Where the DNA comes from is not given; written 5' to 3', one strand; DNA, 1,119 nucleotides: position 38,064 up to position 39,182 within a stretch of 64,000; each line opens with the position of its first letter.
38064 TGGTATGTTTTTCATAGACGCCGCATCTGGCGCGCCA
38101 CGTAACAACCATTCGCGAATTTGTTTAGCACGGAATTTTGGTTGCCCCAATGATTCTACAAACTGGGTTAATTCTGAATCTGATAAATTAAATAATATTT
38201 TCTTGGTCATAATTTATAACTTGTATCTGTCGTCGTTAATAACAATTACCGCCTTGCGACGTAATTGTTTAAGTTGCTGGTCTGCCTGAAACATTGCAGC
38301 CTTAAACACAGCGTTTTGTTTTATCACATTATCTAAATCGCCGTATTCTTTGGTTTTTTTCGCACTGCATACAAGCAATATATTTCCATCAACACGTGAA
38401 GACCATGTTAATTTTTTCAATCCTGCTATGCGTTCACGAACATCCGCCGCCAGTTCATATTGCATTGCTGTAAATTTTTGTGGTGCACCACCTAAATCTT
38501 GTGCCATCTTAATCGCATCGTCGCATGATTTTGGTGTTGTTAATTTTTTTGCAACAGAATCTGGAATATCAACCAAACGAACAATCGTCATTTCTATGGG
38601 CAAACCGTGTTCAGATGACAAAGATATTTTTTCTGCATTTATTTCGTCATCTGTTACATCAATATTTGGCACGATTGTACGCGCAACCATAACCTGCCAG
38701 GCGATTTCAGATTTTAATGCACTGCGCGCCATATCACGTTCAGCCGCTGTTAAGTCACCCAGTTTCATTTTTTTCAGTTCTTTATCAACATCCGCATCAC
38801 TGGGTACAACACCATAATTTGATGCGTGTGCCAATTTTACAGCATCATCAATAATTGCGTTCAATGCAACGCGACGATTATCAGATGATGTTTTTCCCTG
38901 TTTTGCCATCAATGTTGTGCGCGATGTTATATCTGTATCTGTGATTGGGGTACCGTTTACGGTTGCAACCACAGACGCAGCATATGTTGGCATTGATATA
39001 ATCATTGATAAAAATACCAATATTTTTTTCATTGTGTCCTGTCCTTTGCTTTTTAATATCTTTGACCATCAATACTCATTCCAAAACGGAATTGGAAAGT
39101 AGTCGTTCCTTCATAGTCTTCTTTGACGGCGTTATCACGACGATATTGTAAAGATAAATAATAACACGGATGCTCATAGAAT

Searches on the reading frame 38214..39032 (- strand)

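Call 9: search_protein_families(library=pfam, proteins=[window:38214-39032:-], max_evalue=0.001)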
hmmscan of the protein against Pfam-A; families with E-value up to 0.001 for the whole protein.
window:38214-39032:- (272 aa): 1 family
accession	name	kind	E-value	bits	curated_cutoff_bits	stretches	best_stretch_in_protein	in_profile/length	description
PF13624.11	SurA_N_3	-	7.1e-06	26.4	27.2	1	17-90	36-121/162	SurA-like N-terminal domain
